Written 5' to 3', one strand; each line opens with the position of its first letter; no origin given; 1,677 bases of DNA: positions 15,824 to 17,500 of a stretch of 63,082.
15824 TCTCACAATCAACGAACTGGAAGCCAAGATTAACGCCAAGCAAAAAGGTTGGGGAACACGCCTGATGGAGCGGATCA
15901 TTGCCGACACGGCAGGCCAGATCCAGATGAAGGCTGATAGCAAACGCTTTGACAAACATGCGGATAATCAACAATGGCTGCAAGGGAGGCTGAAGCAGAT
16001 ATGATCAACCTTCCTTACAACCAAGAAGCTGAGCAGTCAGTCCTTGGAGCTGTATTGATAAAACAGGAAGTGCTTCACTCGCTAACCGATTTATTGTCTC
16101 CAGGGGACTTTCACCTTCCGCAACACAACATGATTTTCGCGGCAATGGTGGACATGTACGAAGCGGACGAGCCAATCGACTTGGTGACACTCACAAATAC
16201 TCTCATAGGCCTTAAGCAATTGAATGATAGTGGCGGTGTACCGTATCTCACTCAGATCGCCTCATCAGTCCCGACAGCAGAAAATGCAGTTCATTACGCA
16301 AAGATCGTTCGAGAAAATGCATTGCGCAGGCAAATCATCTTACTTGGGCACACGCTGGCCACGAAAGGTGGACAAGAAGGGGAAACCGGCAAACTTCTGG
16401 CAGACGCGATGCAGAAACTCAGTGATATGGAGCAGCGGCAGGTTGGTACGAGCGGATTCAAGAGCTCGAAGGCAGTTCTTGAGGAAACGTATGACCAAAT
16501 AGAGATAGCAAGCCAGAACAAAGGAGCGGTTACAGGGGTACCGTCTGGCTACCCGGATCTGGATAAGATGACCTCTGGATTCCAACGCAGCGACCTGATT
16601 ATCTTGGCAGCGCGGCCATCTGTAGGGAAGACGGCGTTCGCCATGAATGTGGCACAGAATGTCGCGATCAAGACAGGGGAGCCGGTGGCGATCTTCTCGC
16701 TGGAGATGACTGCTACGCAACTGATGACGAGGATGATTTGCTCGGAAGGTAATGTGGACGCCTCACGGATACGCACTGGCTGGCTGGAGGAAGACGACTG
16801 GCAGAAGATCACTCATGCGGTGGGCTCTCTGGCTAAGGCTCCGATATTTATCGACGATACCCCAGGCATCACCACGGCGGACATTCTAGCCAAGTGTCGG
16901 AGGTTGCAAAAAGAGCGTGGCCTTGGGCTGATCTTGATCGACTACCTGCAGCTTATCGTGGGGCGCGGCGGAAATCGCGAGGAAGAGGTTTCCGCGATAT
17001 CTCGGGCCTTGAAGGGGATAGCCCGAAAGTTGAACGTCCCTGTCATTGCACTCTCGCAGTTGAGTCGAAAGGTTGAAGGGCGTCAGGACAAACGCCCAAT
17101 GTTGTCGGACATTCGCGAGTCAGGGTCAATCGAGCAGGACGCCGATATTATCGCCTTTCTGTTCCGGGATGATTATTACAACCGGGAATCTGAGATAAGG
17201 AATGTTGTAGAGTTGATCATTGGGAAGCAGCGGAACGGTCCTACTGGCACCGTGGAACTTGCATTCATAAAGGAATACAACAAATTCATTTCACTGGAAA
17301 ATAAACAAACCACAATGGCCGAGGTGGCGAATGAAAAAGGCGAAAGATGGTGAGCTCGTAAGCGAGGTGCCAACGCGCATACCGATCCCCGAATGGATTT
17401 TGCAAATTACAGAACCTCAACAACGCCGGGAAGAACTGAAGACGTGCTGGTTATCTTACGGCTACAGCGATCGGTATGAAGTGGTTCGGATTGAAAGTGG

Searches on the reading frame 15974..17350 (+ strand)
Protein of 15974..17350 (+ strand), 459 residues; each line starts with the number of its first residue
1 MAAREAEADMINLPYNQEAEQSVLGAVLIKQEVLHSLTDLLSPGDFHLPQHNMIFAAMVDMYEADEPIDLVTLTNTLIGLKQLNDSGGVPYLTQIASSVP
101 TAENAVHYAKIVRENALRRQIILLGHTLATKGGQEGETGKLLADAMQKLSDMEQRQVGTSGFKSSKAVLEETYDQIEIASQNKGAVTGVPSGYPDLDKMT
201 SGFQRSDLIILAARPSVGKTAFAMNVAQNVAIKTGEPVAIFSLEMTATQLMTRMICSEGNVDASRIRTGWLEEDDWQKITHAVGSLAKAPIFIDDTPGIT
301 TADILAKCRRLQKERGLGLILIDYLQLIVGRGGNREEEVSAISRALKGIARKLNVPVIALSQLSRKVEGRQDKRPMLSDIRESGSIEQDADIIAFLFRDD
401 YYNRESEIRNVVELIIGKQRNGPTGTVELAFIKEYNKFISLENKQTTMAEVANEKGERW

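Call 69: search_protein_families(library=phrogs, proteins=[window:15974-17350:+], max_evalue=0.00001)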
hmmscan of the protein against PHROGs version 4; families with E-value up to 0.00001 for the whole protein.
window:15974-17350:+ (459 aa): 9 families
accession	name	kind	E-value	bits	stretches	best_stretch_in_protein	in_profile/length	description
phrog_19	-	DNA, RNA and nucleotide metabolism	7.6e-120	402.6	1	10-445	154-585/621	DnaB-like replicative helicase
phrog_243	-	DNA, RNA and nucleotide metabolism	8e-57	193.3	1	172-445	3-272/273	DnaB-like replicative helicase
phrog_11530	-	unknown function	9.9e-49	166.7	1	289-445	4-160/184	-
phrog_239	-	DNA, RNA and nucleotide metabolism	6.1e-43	148.8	1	185-445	337-603/801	DNA primase/helicase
phrog_19347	-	unknown function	1.2e-15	58.6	1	380-439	1-77/79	-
phrog_23150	-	unknown function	1.9e-11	44.9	1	16-228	8-216/217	-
phrog_5482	-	unknown function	2.8e-10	40.5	1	178-455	19-313/341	-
phrog_20000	-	unknown function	3e-09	38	1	9-75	21-87/132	-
phrog_97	-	other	2.8e-06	27.8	1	186-277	47-140/506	UvsX-like recombinase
